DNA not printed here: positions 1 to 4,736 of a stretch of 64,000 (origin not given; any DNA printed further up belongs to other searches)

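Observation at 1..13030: Three co-oriented giant surface proteins (13 kb), with two YVTN-propeller paralogs flanking a Cys-rich multi-domain membrane protein.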

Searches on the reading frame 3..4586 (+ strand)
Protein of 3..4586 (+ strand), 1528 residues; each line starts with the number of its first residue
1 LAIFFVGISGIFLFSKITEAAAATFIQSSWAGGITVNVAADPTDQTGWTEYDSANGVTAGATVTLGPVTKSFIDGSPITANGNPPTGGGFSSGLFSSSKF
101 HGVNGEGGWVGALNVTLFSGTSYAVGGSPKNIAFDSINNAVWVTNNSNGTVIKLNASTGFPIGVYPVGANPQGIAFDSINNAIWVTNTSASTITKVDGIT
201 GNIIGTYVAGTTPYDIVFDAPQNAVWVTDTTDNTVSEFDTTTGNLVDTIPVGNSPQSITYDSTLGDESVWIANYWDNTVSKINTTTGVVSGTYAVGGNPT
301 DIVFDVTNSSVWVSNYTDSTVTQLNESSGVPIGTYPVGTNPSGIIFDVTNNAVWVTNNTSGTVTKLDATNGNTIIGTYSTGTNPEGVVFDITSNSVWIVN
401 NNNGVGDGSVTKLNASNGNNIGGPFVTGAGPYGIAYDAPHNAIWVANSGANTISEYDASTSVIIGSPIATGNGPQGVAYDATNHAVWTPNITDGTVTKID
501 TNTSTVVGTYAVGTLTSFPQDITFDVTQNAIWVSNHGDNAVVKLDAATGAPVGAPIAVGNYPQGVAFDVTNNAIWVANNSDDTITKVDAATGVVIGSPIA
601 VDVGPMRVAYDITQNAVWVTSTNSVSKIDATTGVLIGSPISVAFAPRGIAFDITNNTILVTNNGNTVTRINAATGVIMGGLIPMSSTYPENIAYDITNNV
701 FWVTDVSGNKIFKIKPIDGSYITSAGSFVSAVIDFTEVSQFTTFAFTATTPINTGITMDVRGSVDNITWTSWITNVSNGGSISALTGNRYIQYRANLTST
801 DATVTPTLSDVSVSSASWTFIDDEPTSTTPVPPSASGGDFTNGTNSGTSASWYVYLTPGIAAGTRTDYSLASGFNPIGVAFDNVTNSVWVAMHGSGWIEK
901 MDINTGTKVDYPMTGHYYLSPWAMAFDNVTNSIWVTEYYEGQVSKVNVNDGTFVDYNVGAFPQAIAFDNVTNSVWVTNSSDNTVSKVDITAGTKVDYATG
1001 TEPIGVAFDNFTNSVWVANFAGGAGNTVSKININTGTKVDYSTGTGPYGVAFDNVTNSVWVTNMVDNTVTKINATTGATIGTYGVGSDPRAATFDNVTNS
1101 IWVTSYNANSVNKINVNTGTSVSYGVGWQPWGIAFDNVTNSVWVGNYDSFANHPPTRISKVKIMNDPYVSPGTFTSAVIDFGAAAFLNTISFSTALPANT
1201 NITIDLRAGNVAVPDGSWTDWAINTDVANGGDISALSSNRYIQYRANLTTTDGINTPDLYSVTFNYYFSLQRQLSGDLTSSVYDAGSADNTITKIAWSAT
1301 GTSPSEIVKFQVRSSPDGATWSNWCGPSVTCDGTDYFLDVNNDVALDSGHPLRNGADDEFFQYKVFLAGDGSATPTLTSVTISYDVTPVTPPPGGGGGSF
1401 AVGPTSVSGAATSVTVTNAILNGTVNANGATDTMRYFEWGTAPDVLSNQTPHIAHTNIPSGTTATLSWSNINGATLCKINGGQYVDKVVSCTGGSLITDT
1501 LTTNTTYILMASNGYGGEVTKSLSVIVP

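Call 7: search_protein_families(library=pfam, proteins=[window:204-4586:+], max_evalue=0.01)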
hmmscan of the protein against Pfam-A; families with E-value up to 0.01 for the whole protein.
window:204-4586:+ (1461 aa): 3 families
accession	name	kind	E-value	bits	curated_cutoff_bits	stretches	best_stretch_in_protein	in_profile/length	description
PF24684.1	Vgb_lyase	-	2.3e-32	112.4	50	5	404-649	12-251/290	Virginiamycin B lyase family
PF01436.27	NHL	-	8.7e-23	79.6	20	0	493-513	2-21/28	NHL repeat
PF21783.3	YNCE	-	0.00016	21.6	27.1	0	115-191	255-331/339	YNCE-like beta-propeller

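Call 9: search_protein_families(library=ncbifam, proteins=[window:3-4586:+], max_evalue=0.01)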
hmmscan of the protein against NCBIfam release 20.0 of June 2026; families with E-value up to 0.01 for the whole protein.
window:3-4586:+ (1528 aa): 6 families
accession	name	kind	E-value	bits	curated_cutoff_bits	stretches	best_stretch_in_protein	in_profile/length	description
TIGR03866.1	PQQ_ABC_repeats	subfamily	4.8e-54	183.5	287.3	5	266-399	10-140/310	PQQ-dependent catabolism-associated beta-propeller protein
NF052280.1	7_blade_YncE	equivalog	1.6e-27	96.2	400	3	428-594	26-204/338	7-bladed beta-propeller protein YncE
TIGR02276.1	beta_rpt_yvtn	repeat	8.2e-08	32.1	27.85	2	224-261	5-42/42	beta-propeller repeat protein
NF052340.1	hydrazine_beta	equivalog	1.5e-06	27.5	560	1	178-284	42-148/372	hydrazine synthase subunit beta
NF052460.1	L-NosZ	equivalog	7.2e-06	24.8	700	1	225-390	57-224/480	clade III lactonase-type nitrous-oxide reductase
NF048007.1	MmpL3Stblzr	equivalog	0.0015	17.8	600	0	124-207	46-129/366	MmpL3/TtfA transport complex stabilizer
